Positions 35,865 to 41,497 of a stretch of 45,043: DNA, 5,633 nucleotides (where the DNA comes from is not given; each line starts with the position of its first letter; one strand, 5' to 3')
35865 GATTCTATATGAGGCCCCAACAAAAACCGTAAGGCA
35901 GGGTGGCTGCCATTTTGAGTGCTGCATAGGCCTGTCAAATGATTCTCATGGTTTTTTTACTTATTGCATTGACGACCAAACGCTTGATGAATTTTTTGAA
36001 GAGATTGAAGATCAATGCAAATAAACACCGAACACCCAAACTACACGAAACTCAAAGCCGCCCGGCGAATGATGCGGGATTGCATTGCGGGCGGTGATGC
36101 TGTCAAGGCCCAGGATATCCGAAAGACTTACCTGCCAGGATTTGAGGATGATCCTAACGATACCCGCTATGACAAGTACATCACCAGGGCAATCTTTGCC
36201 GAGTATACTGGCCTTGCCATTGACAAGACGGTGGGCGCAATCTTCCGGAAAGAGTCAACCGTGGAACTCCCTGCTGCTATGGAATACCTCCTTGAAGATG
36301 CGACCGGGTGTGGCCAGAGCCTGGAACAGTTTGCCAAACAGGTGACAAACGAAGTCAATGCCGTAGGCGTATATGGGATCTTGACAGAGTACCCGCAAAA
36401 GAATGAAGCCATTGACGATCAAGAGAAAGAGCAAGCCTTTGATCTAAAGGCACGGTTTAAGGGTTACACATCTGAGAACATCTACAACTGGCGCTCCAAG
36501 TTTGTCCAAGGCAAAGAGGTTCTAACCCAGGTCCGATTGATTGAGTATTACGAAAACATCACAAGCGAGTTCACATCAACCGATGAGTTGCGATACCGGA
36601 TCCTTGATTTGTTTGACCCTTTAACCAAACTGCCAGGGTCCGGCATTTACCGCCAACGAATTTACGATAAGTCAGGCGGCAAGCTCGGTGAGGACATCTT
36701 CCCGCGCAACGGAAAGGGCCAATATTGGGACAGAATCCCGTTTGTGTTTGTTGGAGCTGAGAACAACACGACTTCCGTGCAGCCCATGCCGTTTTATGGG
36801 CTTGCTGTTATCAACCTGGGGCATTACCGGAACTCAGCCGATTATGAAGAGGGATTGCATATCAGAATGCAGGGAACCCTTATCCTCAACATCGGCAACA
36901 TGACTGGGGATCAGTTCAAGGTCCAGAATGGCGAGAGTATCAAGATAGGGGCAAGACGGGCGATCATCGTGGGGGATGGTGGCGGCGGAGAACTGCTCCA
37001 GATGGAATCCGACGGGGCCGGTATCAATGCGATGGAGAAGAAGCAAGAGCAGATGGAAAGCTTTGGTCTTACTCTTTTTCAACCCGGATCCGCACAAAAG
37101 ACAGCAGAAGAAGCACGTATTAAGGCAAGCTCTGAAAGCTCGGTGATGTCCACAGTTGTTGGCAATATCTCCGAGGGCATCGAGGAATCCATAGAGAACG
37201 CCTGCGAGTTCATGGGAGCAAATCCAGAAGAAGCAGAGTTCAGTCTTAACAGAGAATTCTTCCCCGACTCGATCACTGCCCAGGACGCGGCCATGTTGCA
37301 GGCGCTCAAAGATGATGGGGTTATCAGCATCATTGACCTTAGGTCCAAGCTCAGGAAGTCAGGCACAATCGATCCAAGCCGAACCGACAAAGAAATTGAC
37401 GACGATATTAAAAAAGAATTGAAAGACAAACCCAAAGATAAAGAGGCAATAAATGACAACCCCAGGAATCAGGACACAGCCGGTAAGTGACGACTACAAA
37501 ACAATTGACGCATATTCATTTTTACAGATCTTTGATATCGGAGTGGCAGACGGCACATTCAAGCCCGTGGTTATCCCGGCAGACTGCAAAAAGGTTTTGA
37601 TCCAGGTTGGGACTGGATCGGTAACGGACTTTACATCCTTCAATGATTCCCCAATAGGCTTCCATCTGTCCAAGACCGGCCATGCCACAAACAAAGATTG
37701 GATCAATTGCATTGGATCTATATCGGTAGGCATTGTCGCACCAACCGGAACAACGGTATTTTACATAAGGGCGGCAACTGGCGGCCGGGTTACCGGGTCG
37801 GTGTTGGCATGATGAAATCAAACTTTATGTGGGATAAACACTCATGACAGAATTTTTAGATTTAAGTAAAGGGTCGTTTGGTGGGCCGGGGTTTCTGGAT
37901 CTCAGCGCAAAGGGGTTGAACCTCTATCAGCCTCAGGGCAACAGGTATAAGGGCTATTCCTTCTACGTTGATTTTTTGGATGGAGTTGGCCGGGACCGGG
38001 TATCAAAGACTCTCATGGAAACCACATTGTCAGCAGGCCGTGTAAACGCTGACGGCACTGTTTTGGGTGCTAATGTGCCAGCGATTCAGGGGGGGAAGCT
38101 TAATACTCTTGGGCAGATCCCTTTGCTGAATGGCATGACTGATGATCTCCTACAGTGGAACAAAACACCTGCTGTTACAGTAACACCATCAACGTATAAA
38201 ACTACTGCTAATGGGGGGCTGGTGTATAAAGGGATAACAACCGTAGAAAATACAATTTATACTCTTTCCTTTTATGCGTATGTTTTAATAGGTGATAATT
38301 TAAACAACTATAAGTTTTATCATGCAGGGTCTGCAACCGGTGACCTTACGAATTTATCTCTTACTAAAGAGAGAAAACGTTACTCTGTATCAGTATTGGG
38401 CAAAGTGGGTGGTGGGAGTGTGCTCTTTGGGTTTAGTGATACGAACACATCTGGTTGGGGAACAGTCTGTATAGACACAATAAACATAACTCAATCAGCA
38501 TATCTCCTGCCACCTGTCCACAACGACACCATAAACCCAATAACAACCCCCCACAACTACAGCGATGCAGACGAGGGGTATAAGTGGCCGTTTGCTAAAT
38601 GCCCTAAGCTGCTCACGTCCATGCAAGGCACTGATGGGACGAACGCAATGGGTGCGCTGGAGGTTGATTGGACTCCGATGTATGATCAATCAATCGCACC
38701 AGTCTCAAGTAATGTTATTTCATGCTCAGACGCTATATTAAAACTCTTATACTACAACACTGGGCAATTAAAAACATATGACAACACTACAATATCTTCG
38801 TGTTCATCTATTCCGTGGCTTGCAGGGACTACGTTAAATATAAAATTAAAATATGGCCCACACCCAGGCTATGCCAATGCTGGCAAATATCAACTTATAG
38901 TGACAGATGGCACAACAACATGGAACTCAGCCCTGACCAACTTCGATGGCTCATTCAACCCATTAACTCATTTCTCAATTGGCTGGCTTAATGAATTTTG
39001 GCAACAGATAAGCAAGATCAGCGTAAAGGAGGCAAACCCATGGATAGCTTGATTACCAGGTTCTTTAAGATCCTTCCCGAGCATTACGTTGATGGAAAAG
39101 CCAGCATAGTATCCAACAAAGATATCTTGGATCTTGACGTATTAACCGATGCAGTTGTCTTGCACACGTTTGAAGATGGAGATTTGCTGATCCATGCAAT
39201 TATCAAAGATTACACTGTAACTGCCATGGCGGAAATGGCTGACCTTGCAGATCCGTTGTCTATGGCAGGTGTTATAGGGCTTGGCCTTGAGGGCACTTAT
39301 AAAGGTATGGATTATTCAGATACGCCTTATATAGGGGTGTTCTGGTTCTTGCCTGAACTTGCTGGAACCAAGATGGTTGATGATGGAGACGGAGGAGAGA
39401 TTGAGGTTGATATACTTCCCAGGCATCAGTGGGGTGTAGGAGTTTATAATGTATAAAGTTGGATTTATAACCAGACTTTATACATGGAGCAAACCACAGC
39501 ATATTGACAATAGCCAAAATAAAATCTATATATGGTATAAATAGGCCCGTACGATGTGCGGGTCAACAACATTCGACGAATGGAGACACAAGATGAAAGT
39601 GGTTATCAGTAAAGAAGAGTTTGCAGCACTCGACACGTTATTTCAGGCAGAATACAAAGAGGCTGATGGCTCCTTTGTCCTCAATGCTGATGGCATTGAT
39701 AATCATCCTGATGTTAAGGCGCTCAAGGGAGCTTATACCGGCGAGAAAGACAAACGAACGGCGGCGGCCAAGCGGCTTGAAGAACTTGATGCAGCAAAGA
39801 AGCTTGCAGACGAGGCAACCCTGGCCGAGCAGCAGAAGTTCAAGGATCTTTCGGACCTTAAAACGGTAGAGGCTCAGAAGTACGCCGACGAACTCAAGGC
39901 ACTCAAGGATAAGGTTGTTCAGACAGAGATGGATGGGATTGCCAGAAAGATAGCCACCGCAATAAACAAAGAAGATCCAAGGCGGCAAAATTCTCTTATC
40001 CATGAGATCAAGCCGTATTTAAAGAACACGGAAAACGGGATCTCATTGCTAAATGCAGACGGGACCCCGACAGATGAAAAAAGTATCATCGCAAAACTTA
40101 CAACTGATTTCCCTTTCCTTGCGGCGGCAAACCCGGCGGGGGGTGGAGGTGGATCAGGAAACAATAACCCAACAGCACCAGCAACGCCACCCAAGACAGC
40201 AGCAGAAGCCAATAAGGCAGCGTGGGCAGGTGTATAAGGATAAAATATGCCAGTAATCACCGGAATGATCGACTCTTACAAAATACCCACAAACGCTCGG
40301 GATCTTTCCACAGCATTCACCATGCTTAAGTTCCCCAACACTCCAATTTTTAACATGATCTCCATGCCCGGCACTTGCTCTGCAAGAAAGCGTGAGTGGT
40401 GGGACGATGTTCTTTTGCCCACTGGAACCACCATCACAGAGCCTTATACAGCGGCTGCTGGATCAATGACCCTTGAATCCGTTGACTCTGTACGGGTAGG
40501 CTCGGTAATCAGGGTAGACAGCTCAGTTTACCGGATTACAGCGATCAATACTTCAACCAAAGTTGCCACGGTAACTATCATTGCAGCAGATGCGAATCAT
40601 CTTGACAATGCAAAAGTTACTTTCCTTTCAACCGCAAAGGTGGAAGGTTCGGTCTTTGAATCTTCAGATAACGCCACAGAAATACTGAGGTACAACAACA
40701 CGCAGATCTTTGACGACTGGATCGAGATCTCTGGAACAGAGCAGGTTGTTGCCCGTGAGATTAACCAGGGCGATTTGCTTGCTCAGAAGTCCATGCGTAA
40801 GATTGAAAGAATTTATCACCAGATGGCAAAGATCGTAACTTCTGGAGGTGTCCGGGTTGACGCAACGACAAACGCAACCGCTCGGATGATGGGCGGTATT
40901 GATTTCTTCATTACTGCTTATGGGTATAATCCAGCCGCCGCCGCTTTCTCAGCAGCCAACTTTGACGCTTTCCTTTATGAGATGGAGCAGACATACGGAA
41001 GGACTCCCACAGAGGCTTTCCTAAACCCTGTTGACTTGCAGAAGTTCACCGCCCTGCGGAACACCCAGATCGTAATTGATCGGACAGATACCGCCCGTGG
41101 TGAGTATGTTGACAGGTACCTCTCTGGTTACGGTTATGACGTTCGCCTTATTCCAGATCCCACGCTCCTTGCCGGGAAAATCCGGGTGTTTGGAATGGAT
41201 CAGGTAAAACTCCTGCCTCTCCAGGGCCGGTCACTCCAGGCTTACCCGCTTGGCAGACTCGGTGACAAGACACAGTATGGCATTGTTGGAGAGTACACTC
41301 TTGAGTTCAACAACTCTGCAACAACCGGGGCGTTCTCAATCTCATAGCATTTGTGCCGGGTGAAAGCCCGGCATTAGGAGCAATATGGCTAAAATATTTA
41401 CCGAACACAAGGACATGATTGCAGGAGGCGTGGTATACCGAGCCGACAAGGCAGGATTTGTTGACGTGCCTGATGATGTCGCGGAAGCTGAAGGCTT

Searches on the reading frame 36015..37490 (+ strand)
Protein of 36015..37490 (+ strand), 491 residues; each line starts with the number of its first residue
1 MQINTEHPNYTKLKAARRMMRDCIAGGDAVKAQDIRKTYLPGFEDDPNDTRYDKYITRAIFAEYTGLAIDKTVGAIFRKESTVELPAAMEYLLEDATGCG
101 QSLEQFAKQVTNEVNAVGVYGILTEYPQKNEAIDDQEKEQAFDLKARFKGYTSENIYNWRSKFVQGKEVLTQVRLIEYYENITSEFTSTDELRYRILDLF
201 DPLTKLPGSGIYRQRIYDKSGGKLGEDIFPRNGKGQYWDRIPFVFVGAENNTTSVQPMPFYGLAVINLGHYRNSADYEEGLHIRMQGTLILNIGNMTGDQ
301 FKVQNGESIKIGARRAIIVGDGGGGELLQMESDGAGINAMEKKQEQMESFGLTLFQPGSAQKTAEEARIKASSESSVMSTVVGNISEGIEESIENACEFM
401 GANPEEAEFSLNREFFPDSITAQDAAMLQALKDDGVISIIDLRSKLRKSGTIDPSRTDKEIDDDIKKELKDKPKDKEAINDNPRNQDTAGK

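Call 88: search_protein_families(library=phrogs, proteins=[window:36015-37490:+], max_evalue=0.00001)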
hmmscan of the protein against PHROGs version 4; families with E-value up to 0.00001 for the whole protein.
window:36015-37490:+ (491 aa): 3 families
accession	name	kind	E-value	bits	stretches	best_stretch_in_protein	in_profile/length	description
phrog_145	-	head and packaging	4.2e-119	399.5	1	1-485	8-482/493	portal protein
phrog_2417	-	unknown function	8.7e-29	101.7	1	2-252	5-241/242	-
phrog_2469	-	unknown function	3e-09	37.9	1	338-467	5-134/142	-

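Call 97: search_dna_similar(query=window:36015-37490:+, collection=phages, mode=protein, max_rows=12)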
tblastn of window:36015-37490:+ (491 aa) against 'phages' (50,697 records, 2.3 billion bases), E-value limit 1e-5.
Records with a match: 1558; places in all: 1569; records where one place covers at least 80% of the query: 1426.
Best place of each record, by identity: <60% 1558.
By first word of the organism name: Salmonella 411; Escherichia 312; Pseudomonas 189; Vibrio 162; Acinetobacter 79; Klebsiella 53; Caulobacter 39; Xanthomonas 35; Stenotrophomonas 32; Achromobacter 29; and 61 more.
By host as written in the record: Escherichia coli 166; - 126; Pseudomonas aeruginosa 64; Salmonella enterica 60; Salmonella enterica subsp. enterica serovar Enteritidis 58; Salmonella enterica subsp. enterica serovar Typhimurium 48; Salmonella sp. 41; Vibrio breoganii 36; and 364 more.
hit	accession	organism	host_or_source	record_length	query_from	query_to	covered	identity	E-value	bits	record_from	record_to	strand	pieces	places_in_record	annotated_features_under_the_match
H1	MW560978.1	Oceanospirillum phage vB_OliS_GJ44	-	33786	1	457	93%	33.7%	2e-60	220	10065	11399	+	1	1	portal protein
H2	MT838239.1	Bacteriophage sp.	human fecal samples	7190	8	457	92%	34.0%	8e-59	215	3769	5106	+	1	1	record has no annotation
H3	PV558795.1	Variovorax phage VPv64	Variovorax paradoxus DSM 645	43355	11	449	89%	34.7%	5e-62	224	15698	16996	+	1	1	record has no annotation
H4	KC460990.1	Serratia phage Eta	supernatant of an overnight culture of ...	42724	3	450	91%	33.9%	3e-56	208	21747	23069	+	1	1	putative portal protein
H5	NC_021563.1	Serratia phage Eta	supernatant of an overnight culture of ...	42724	3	450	91%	33.9%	3e-56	208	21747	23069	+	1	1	portal protein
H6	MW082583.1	Serratia phage Tsm2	Serratia marcescens IMBG291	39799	3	453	92%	33.6%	2e-54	202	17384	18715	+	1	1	structural protein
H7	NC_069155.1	Serratia phage Tsm2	Serratia marcescens IMBG291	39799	3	453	92%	33.6%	2e-54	202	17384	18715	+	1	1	structural protein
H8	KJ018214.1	Shewanella sp. phage 3/49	Baltic Sea ice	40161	3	453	92%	33.5%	2e-57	211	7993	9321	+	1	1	portal protein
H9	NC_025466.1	Shewanella sp. phage 3/49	Baltic Sea ice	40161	3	453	92%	33.5%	2e-57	211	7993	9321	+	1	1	portal protein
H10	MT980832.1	Serratia phage vB_SmaS-Smarc3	Serratia marcescens 3457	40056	3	453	92%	33.2%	3e-53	199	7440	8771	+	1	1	portal protein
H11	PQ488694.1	Salmonella phage SaI_NFG_5577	Salmonella enterica subsp. enterica ...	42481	3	453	92%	33.0%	2e-49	188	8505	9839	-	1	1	portal protein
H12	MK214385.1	Salmonella phage TS6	Salmonella sp.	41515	3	453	92%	32.9%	3e-50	190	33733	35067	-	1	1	62kDa structural protein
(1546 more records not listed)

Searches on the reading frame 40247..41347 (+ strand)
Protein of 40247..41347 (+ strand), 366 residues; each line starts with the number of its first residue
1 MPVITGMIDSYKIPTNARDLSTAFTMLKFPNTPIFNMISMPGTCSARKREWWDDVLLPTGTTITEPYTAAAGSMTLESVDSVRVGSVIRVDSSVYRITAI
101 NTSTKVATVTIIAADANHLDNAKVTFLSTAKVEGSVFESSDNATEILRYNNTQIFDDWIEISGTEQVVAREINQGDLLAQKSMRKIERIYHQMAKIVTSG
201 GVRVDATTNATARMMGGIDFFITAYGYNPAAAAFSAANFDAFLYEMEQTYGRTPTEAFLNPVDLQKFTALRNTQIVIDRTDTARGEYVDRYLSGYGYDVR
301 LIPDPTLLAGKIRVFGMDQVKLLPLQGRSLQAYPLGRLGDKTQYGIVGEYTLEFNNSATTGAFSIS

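Call 88: search_protein_families(library=phrogs, proteins=[window:40247-41347:+], max_evalue=0.00001)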
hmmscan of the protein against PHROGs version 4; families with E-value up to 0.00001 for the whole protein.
window:40247-41347:+ (366 aa): 1 family
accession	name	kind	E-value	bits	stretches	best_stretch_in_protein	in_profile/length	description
phrog_1328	-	head and packaging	1.3e-34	121.3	1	10-361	14-301/583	major head protein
